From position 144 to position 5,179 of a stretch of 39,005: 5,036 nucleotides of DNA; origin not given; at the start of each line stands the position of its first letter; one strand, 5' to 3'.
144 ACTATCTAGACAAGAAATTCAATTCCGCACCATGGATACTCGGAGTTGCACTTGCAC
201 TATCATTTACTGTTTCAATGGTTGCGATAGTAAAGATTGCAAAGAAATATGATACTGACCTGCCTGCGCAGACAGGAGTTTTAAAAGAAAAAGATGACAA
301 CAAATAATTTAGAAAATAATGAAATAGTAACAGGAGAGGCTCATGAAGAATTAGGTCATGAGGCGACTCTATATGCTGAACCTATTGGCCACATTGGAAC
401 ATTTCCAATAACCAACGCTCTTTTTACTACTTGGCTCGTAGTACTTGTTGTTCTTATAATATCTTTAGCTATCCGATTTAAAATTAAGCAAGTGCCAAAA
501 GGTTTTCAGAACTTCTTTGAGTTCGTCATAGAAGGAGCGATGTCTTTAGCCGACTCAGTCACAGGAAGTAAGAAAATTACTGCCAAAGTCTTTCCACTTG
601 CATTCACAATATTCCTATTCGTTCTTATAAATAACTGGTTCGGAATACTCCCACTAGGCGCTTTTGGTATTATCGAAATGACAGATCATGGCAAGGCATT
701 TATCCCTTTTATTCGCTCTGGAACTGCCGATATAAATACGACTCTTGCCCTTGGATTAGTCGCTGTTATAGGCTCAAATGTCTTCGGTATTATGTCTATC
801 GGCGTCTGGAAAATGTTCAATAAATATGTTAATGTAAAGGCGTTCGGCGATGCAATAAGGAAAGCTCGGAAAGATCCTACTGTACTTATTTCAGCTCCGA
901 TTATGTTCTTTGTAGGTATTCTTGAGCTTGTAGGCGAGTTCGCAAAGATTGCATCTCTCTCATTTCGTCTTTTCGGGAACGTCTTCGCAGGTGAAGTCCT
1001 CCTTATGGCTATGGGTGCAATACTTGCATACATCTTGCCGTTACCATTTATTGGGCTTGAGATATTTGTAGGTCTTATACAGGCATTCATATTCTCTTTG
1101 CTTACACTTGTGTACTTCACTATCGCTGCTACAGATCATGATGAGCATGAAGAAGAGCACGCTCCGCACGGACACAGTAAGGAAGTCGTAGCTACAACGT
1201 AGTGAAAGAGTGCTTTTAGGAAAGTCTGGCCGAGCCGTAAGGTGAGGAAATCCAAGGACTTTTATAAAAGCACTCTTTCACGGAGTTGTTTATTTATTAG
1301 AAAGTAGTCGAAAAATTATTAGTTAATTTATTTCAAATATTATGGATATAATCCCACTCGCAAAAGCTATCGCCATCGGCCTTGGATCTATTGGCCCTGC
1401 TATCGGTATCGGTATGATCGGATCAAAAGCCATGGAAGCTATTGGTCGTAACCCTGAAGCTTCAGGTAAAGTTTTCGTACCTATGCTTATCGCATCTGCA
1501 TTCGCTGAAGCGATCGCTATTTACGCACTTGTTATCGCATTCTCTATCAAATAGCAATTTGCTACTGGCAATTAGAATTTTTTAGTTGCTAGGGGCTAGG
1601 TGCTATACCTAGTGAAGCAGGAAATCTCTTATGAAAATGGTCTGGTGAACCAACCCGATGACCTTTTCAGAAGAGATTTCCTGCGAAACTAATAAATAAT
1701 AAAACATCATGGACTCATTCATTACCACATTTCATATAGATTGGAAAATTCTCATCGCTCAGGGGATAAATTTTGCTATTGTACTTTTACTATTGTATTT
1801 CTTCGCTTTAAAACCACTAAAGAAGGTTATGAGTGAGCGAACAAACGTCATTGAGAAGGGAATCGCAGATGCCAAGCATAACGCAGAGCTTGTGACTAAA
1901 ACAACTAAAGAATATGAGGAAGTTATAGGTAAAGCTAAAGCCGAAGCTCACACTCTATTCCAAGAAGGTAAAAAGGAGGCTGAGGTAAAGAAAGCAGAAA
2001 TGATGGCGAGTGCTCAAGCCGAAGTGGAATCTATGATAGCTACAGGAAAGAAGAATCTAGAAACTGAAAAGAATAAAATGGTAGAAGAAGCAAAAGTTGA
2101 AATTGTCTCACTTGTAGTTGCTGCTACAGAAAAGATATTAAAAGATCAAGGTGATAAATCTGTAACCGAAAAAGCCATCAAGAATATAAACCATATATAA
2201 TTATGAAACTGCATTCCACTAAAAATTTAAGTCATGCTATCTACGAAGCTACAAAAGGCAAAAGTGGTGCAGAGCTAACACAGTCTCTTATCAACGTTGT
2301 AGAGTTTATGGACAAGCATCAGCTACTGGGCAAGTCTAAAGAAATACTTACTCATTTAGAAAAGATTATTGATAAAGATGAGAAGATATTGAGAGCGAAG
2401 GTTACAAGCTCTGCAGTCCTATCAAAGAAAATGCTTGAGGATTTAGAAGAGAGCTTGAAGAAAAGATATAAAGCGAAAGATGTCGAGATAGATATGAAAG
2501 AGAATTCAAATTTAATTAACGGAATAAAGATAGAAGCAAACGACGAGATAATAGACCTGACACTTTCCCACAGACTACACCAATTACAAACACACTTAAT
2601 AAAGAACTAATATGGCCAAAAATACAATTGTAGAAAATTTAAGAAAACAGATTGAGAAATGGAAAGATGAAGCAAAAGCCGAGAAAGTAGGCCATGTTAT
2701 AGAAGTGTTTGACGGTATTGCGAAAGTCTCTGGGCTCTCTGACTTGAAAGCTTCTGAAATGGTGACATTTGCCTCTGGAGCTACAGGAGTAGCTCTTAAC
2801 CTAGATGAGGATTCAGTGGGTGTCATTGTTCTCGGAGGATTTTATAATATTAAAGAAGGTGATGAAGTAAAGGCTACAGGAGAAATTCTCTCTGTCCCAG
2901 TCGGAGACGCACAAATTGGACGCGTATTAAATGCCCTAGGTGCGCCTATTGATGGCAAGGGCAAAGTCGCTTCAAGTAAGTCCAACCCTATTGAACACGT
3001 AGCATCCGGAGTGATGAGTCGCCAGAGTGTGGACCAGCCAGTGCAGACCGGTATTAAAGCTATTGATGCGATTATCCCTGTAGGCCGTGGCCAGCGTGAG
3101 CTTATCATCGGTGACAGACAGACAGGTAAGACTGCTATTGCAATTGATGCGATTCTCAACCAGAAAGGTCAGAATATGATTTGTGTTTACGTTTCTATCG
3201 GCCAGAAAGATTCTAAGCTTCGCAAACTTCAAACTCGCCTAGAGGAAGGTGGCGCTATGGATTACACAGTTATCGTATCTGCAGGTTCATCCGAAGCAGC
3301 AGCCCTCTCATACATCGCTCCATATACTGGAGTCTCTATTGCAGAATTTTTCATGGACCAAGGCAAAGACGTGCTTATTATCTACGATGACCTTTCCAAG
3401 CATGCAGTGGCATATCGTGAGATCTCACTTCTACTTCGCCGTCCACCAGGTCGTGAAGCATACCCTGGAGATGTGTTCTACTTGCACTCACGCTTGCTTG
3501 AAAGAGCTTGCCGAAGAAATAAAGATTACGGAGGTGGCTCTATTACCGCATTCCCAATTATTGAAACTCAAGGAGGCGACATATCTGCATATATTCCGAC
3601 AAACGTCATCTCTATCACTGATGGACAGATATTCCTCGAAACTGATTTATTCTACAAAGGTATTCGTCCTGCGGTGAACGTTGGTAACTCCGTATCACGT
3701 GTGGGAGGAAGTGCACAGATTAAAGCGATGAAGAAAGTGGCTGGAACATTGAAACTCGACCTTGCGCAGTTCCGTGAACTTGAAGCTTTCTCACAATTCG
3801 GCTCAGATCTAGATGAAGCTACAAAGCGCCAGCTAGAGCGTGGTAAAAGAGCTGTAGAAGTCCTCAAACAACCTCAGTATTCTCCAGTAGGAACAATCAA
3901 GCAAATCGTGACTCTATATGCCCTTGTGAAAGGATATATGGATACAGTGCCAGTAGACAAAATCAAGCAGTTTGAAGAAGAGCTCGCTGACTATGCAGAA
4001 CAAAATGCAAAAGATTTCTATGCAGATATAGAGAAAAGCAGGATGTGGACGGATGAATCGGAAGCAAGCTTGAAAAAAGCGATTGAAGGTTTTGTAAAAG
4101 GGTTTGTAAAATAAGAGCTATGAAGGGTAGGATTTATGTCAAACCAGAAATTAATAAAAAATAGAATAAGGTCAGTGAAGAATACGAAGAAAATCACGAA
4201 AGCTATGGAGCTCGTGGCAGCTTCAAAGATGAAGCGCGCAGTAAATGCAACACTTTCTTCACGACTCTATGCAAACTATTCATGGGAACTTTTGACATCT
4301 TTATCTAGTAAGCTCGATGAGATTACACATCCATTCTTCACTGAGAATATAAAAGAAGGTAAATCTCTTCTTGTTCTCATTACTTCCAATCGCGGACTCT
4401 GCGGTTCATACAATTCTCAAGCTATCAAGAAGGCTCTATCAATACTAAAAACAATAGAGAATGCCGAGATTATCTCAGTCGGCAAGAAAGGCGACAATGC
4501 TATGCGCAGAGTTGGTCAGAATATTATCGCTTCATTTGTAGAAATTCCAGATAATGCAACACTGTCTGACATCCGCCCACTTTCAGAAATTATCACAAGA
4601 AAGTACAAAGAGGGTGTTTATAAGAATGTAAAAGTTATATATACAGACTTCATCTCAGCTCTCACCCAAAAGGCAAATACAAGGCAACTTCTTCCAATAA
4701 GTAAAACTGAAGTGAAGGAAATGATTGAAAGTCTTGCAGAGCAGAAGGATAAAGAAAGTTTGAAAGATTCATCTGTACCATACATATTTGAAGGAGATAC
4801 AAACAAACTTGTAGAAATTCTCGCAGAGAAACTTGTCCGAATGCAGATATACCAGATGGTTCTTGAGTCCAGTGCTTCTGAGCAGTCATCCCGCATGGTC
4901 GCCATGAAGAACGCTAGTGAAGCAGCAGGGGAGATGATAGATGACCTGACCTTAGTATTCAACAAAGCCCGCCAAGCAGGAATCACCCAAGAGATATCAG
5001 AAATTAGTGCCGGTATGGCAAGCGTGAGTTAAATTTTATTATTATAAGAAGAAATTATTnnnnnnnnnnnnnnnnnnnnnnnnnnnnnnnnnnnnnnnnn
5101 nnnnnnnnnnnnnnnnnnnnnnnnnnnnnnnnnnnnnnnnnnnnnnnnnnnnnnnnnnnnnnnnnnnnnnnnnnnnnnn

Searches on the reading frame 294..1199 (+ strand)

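Call 60: search_protein_families(library=pfam, proteins=[window:294-1199:+])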
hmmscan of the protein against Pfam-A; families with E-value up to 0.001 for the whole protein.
window:294-1199:+ (302 aa): 1 family
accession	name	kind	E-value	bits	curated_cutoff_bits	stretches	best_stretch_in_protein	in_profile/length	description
PF00119.25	ATP-synt_A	-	5.4e-42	144.5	33.9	1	44-275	2-216/217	ATP synthase A chain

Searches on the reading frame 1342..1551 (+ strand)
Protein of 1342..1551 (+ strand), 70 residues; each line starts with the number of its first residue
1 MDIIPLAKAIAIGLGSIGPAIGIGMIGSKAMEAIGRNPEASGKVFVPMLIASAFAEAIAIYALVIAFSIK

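Call 60: search_protein_families(library=pfam, proteins=[window:1342-1551:+])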
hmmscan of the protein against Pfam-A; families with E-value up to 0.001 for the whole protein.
window:1342-1551:+ (70 aa): 1 family
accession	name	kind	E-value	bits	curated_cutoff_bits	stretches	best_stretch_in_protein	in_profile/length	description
PF00137.26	ATP-synt_C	-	1.1e-18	67.6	24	1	7-67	2-58/60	ATP synthase subunit C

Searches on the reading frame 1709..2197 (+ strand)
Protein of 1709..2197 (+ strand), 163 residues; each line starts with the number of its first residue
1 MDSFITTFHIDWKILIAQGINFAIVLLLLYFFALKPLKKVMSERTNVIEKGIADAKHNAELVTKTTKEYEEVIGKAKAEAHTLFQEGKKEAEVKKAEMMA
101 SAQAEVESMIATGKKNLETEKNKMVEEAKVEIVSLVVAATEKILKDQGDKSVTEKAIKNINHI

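Call 60: search_protein_families(library=pfam, proteins=[window:1709-2197:+])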
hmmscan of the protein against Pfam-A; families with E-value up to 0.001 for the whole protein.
window:1709-2197:+ (163 aa): 2 families
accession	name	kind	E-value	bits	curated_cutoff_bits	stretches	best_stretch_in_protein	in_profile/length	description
PF00430.23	ATP-synt_B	-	1.1e-27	97.2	28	1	14-144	1-131/132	ATP synthase B/B' CF(0)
PF12137.13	RapA_C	-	4.6e-05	23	26.8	1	30-146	229-347/360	RNA polymerase recycling family C-terminal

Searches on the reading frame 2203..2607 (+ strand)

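Call 60: search_protein_families(library=pfam, proteins=[window:2203-2607:+])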
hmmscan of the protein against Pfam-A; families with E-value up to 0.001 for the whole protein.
window:2203-2607:+ (135 aa): 1 family
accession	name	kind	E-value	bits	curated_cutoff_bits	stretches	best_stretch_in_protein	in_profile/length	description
PF00213.23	OSCP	-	3.2e-20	73.4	22.3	1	20-132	63-172/172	ATP synthase delta (OSCP) subunit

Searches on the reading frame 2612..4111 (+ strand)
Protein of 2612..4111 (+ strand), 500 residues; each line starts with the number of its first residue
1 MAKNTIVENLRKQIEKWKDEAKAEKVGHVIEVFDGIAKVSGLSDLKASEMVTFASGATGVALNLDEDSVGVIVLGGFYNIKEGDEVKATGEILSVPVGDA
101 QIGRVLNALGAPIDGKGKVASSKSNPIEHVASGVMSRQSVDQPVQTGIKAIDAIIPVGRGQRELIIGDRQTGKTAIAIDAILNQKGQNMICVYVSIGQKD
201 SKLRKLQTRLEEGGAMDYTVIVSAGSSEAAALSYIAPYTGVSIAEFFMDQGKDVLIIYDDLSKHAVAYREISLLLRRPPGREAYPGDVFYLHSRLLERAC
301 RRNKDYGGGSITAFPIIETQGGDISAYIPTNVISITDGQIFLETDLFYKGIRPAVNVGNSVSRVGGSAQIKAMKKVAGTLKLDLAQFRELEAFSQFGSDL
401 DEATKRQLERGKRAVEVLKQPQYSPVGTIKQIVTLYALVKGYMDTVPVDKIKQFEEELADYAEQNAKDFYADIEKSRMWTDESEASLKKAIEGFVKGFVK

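Call 60: search_protein_families(library=pfam, proteins=[window:2612-4111:+])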
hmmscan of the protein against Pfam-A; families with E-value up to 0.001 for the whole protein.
window:2612-4111:+ (500 aa): 4 families
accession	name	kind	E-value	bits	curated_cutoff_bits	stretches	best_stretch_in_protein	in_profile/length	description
PF00006.31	ATP-synt_ab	-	1.9e-84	283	29.5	1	147-362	1-213/213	ATP synthase alpha/beta family, nucleotide-binding domain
PF00306.32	ATP-synt_ab_C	-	1.5e-49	168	27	1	369-494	1-126/126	ATP synthase alpha/beta chain, C terminal domain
PF02874.29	ATP-synt_ab_N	-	1.2e-15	58.2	20.9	1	25-90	4-69/69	ATP synthase alpha/beta family, beta-barrel domain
PF06745.19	ATPase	-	6.4e-05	22.9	26.6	1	144-205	1-65/231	KaiC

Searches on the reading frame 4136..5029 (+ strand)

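Call 60: search_protein_families(library=pfam, proteins=[window:4136-5029:+])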
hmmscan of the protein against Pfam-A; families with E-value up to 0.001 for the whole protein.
window:4136-5029:+ (298 aa): 1 family
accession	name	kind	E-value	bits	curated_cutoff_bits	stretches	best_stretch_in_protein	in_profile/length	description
PF00231.24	ATP-synt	-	2.3e-83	280.7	39.9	1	4-296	2-284/285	ATP synthase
